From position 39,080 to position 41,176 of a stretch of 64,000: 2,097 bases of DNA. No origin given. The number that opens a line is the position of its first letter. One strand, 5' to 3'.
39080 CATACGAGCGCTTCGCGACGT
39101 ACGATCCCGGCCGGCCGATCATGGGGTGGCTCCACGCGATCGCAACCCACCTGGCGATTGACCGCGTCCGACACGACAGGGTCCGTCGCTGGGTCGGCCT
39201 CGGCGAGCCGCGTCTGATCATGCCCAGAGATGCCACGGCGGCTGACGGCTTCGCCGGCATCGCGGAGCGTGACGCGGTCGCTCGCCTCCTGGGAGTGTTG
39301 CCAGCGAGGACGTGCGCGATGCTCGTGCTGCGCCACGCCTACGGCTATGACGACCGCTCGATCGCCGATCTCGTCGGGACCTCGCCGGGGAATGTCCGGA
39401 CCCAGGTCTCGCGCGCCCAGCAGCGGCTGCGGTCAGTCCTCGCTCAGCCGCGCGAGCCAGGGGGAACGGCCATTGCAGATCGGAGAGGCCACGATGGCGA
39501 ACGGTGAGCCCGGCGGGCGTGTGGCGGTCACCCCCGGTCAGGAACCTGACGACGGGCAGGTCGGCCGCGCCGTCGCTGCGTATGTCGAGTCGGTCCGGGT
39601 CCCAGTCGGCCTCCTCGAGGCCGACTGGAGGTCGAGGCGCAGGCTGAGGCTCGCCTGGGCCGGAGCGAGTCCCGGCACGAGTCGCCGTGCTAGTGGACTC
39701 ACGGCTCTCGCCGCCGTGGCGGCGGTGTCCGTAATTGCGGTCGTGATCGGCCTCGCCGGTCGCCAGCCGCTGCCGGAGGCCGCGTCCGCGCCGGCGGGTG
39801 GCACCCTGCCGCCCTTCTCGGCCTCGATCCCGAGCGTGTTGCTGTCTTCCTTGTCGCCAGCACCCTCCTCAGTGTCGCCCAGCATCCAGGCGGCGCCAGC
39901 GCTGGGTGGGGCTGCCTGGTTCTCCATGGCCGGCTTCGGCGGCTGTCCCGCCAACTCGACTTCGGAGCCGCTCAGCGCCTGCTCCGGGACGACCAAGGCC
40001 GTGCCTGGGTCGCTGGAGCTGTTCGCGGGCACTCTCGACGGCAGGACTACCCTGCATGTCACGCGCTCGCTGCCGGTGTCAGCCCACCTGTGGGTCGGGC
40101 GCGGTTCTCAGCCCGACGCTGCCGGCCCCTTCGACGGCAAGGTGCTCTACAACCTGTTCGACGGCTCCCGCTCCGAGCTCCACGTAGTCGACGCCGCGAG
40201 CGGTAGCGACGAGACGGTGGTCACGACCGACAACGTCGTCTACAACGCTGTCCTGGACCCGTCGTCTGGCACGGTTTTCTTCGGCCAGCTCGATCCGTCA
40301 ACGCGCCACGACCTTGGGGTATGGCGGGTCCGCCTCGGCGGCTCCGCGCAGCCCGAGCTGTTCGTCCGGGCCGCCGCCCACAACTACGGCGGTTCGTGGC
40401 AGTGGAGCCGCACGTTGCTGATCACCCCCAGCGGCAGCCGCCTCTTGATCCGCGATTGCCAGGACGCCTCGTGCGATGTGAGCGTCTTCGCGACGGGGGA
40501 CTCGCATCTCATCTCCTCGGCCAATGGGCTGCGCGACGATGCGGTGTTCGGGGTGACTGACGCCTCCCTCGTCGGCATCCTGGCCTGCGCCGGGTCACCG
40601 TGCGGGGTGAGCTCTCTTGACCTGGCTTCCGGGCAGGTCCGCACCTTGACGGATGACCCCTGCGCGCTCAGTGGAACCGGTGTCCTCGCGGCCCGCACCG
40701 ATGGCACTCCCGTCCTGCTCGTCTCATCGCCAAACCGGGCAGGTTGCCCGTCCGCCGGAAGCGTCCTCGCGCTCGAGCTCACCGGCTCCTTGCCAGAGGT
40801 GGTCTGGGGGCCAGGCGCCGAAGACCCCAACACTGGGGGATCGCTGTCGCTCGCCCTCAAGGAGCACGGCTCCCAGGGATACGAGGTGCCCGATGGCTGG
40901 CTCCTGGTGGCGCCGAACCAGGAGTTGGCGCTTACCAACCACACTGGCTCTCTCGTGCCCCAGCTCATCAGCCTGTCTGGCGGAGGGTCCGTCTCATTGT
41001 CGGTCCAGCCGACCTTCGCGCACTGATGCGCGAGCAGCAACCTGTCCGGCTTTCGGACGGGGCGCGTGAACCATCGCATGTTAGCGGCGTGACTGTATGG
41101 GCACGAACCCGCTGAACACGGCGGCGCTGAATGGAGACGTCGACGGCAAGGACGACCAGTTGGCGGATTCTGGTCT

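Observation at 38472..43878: Decayed integrative island in tRNA-His, bounded by a degenerate copy of the tRNA 3' half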

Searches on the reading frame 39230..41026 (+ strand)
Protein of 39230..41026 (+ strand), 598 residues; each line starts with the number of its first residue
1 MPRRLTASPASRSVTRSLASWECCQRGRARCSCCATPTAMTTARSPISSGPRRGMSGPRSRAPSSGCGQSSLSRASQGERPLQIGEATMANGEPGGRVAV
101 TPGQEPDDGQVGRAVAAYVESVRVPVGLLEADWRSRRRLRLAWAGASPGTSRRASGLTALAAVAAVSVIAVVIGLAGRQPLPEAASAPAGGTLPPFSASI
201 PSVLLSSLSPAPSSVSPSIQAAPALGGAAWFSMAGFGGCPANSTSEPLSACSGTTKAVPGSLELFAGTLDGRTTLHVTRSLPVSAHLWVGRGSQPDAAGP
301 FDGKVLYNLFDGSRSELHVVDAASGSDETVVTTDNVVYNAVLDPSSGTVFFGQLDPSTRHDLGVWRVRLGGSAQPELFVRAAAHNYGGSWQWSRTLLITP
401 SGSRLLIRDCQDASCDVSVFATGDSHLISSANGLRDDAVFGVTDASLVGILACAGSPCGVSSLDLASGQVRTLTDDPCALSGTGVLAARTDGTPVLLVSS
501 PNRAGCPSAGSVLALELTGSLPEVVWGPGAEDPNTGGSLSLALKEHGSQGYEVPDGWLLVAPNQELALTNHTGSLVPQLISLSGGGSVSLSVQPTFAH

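Call 9: search_protein_families(library=pfam, proteins=[window:39230-41026:+], max_evalue=0.01)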
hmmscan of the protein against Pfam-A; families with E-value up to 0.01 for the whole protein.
window:39230-41026:+ (598 aa): 0 families

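Call 65: find_homologous_proteins(query=window:39494-41023:+, max_evalue=0.001)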
Query window:39494-41023:+ (510 aa): 15 proteins with E <= 0.001 among 8000 candidates.
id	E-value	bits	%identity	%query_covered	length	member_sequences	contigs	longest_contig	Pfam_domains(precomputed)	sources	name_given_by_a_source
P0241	0.0e+0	1110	100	100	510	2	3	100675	-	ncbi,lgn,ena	-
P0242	3.6e-142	493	51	98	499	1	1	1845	-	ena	-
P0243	4.3e-140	486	50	98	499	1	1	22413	-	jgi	jgi:hypothetical protein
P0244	5.1e-131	456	48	97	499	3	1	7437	-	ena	-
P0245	1.8e-129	451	49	97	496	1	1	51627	-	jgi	jgi:hypothetical protein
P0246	9.3e-129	449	50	98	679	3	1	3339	PF04542.21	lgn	-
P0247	6.2e-127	443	49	97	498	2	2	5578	-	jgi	-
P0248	1.6e-119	418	55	76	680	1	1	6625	-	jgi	jgi:hypothetical protein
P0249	2.1e-119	418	55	74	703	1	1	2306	-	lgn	-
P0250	2.3e-116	408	54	75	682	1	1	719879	-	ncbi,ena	-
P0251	2.0e-112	395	54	74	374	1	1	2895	-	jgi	jgi:hypothetical protein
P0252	5.9e-11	60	33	37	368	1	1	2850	-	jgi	jgi:hypothetical protein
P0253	1.3e-9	56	28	68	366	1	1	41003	-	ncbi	-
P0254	3.4e-8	51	28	57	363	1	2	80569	-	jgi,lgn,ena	-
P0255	2.1e-4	38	25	58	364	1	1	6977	-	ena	-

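Call 66: search_protein_families(library=ncbifam, proteins=[window:39494-41026:+], max_evalue=0.01)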
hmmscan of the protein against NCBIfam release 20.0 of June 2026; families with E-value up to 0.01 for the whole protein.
window:39494-41026:+ (510 aa): 0 families

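Call 67: find_encoding_contigs(protein=P0241, flank=10000, max_places=5)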
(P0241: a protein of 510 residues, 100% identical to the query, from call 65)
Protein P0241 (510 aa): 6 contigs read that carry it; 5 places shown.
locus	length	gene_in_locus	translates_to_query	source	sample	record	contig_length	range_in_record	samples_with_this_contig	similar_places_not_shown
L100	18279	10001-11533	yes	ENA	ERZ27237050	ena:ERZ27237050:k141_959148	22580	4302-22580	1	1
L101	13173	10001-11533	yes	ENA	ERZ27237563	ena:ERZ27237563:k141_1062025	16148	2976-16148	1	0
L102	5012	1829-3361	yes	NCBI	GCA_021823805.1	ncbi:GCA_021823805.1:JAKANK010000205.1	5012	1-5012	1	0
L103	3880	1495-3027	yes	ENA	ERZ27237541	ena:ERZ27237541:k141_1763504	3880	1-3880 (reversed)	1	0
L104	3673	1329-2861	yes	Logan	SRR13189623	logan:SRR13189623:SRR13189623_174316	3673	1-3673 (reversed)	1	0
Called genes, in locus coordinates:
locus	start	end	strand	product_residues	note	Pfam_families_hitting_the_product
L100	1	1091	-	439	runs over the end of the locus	PF05977:MFS_3, PF07690:MFS_1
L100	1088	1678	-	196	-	PF12840:HTH_20, PF01022:HTH_5 (weak)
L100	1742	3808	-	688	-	PF02897:Peptidase_S9_N, PF02129:Peptidase_S15 (faint), PF00326:Peptidase_S9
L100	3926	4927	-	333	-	PF02678:Pirin, PF05726:Pirin_C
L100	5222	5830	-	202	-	PF10502:Peptidase_S26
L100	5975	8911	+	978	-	PF01565:FAD_binding_4, PF02913:FAD-oxidase_C, PF12838:Fer4_7 (faint), PF13183:Fer4_8, PF13534:Fer4_17 (weak), PF02754:CCG (weak)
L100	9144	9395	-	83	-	-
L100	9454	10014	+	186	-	PF04542:Sigma70_r2, PF08281:Sigma70_r4_2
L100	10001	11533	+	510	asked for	-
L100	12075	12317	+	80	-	-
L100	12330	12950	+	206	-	-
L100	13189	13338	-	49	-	-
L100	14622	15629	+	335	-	-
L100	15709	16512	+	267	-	PF00005:ABC_tran, PF13304:AAA_21 (faint)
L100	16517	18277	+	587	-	?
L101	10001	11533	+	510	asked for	-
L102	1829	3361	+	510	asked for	-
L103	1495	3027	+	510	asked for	-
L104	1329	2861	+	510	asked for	-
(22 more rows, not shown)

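Call 70: find_related_loci(query=A3, collection=metagenome_contigs, flank=10000)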
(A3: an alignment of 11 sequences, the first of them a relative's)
Query A3 (510 aa) in metagenome_contigs; peptide patterns used: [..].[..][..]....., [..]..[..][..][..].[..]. (x = any residue, [..] = any of these).
255 stretches matched a pattern; 1 encode a relative of the query (tblastn E <= 1e-3); 1 distinct loci.
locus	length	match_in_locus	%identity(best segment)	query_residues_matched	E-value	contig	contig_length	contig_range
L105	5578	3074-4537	49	15-510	1e-126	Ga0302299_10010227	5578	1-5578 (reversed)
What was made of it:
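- Tried and rejected: The metagenome scan with the anti-sigma alignment returned a single locus (call 70).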

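Call 71: find_encoding_contigs(protein=P0245, flank=10000, max_places=2)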
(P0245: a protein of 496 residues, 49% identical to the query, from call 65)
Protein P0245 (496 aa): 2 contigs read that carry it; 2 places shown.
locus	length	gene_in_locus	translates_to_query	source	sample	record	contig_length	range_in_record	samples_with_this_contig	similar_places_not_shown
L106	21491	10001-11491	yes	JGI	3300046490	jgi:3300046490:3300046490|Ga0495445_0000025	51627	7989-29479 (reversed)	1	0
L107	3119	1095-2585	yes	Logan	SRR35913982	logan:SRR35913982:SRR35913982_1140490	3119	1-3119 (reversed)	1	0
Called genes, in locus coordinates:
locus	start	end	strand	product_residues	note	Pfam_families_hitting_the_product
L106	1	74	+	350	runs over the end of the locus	-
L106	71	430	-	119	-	PF06262:Zincin_1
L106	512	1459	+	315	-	PF00561:Abhydrolase_1, PF12146:Hydrolase_4 (weak), PF12697:Abhydrolase_6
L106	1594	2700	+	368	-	PF00850:Hist_deacetyl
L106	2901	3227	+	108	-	PF19371:DUF5946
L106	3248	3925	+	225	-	PF01227:GTP_cyclohydroI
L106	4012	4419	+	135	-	PF02310:B12-binding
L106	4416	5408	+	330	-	PF03308:MeaB, PF00009:GTP_EFTU (faint), PF01656:CbiA (weak), PF02492:cobW (weak)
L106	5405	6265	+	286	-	PF02737:3HCDH_N, PF00725:3HCDH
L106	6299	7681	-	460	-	PF02518:HATPase_c (faint), PF00072:Response_reg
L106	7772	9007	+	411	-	PF00108:Thiolase_N, PF02803:Thiolase_C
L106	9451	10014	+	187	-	PF04542:Sigma70_r2, PF08281:Sigma70_r4_2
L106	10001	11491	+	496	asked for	-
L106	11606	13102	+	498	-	PF00171:Aldedh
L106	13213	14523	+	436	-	PF01168:Ala_racemase_N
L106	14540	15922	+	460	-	PF07690:MFS_1, PF13347:MFS_2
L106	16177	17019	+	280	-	-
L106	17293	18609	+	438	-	PF01058:Oxidored_q6, PF14720:NiFe_hyd_SSU_C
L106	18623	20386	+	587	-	PF00374:NiFeSe_Hases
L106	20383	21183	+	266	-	PF01292:Ni_hydr_CYTB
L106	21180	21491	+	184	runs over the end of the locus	PF01750:HycI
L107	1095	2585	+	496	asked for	-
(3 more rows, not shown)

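Call 72: find_encoding_contigs(protein=P0243, flank=10000, max_places=2)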
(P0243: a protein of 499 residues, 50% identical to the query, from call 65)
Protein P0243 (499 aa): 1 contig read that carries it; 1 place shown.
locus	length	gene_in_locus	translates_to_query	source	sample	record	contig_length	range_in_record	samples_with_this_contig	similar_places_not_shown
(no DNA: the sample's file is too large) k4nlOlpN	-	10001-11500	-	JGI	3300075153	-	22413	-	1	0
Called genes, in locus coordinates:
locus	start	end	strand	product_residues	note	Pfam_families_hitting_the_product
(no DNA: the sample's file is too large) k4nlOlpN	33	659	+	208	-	-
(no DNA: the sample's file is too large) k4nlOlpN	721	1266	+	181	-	-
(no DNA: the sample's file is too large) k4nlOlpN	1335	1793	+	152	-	-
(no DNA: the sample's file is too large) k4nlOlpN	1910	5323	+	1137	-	PF03699:UPF0182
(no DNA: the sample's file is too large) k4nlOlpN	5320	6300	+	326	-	-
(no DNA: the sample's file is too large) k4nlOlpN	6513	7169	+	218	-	PF12773:DZR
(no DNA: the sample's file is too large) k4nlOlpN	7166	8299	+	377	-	PF02517:Rce1-like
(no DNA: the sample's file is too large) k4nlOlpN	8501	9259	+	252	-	PF20582:UPF0758_N, PF04002:RadC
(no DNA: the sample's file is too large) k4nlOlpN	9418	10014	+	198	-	PF04542:Sigma70_r2, PF08281:Sigma70_r4_2, PF04545:Sigma70_r4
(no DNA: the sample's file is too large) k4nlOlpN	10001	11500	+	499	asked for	-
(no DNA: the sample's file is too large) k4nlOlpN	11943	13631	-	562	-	?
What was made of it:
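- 39494..41026 (+): Anti-sigma-like partner, 510 aa. Short cytoplasmic N-terminus, one predicted helix at residues 71-87 (read as a transmembrane helix), and a Cys-rich extracytoplasmic beta-propeller. Overlaps the sigma gene by 14 nt. Full length relative to its homologues. The same 14-nt overlap with a sigma gene occurs in L106 and in the P0243 contig (calls 71, 72).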

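Call 74: search_protein_families(library=pfam, proteins=[window:39494-41026:+], max_evalue=10)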
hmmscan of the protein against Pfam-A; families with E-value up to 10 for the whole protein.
window:39494-41026:+ (510 aa): 0 families
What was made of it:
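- On Anti-sigma factor: No Pfam or NCBIfam hit (calls 9, 66, 74).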

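Call 82: search_protein_families(library=phrogs, proteins=[window:39494-41026:+], max_evalue=0.01)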
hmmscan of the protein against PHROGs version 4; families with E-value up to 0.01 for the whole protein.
window:39494-41026:+ (510 aa): 0 families

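Call 99: predict_structure(alignment_id=A3)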
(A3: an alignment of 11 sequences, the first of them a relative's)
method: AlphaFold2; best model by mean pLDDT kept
length: 510 residues; sequences in the alignment: 11
mean_pLDDT: 69.3   pTM: 0.67
mean pLDDT of the five models: 69.3, 58.6, 57.0, 56.4, 55.8
residues with pLDDT >= 90: 133; 70-90: 175; 50-70: 63; < 50: 139
segments of 3 or more residues with pLDDT < 50: 1-18, 31-129, 157-162, 199-210, 482-484
pLDDT, mean of each block of 10 residues (from residue 1): 32 45 53 39 34 26 29 36 32 29 29 28 37 81 77 50 58 83 88 60 34 81 81 90 88 88 86 89 82 76 77 92 87 95 88 92 75 93 89 83 93 88 90 87 78 81 90 82 66 88 79
secondary structure, 60 per line:
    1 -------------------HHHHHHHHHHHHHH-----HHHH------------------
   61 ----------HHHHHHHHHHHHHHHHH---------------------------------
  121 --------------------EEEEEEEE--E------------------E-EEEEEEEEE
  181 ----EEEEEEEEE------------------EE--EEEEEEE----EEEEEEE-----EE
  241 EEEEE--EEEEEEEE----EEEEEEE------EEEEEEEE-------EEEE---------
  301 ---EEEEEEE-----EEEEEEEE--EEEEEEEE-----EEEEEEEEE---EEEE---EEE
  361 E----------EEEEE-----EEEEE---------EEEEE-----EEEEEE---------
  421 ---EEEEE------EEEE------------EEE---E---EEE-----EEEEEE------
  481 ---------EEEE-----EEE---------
elements in order: H20-33 H39-42 H71-87 E141-148 E172-180 E185-193 E216-222 E227-233 E239-245 E248-255 E260-266 E273-280 E288-291 E304-310 E316-323 E326-333 E339-347 E351-354 E358-361 E372-376 E382-386 E396-400 E406-411 E424-428 E435-438 E451-453 E461-463 E469-474 E490-493 E499-501
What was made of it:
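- On Anti-sigma factor: The N-terminal 130 residues are modelled with low confidence (call 99).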

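Call 101: fold_search(model_id=the predicted structure, library=pdb)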
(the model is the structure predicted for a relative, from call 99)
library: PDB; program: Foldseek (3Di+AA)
matches with E <= 10: 1255; with E <= 0.001: 639
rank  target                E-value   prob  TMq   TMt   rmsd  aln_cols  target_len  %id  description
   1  4r40_A                6.2e-10  1.00  0.31  0.37  13.4       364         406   13  Crystal Structure of TolB/Pal complex from Yersinia pestis. (released 2014-09-03)
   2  2w8b_B                9.5e-10  1.00  0.32  0.38  13.4       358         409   13  Crystal structure of processed TolB in complex with Pal (released 2009-02-17)
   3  1crz                  1.2e-09  1.00  0.33  0.39  12.9       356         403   13  CRYSTAL STRUCTURE OF THE E. COLI TOLB PROTEIN (released 2000-08-16)
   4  7mx5_B                1.9e-09  1.00  0.32  0.39  13.3       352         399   11  Crystal structure of TolB from Acinetobacter baumannii (released 2021-05-26)
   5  2ivz_C                2.0e-09  1.00  0.31  0.37  13.2       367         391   13  Structure of TolB in complex with a peptide of the colicin E9 T- domain (released 2006-08-16)
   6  3iax_A                3.0e-09  1.00  0.31  0.37  13.2       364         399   13  The crystal structure of the TolB box of Colicin A in complex with TolB reveals important differences in the recruitme (released 2009-10-13)
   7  4pwz_B                3.3e-09  1.00  0.33  0.40  13.3       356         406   13  Crystal structure of TolB protein from Yersinia pestis CO92 (released 2014-04-02)
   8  4jml_A                3.3e-09  1.00  0.33  0.41  12.7       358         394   12  Crystal structure of the TolB(P201C)-ColicinE9 TBE peptide(A33C) complex. (released 2013-07-17)
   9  4r40_C                3.7e-09  1.00  0.32  0.39  13.6       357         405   14  Crystal Structure of TolB/Pal complex from Yersinia pestis. (released 2014-09-03)
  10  2ivz_A                5.3e-09  1.00  0.30  0.37  13.2       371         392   12  Structure of TolB in complex with a peptide of the colicin E9 T- domain (released 2006-08-16)
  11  7mx5_A                5.6e-09  1.00  0.32  0.39   7.8       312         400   14  Crystal structure of TolB from Acinetobacter baumannii (released 2021-05-26)
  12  2hqs_A                9.0e-09  1.00  0.32  0.38   8.2       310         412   16  Crystal structure of TolB/Pal complex (released 2007-04-03)
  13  6pnv                  9.9e-09  1.00  0.31  0.36  13.3       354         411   12  1.42 Angstrom Resolution Crystal Structure of Translocation Protein TolB from Salmonella enterica (released 2019-07-17)
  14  2w8b_A                1.0e-08  1.00  0.31  0.37  13.2       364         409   13  Crystal structure of processed TolB in complex with Pal (released 2009-02-17)
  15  1c5k                  1.2e-08  1.00  0.32  0.38  13.1       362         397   12  THE STRUCTURE OF TOLB, AN ESSENTIAL COMPONENT OF THE TOL-DEPENDENT TRANSLOCATION SYSTEM AND ITS INTERACTIONS WITH THE TR (released 2000-12-06)
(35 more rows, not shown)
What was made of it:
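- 39494..41026 (+): Foldseek best matches are TolB and prolyl-oligopeptidase propellers, E 6e-10, TM 0.3-0.4 (calls 99, 101).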
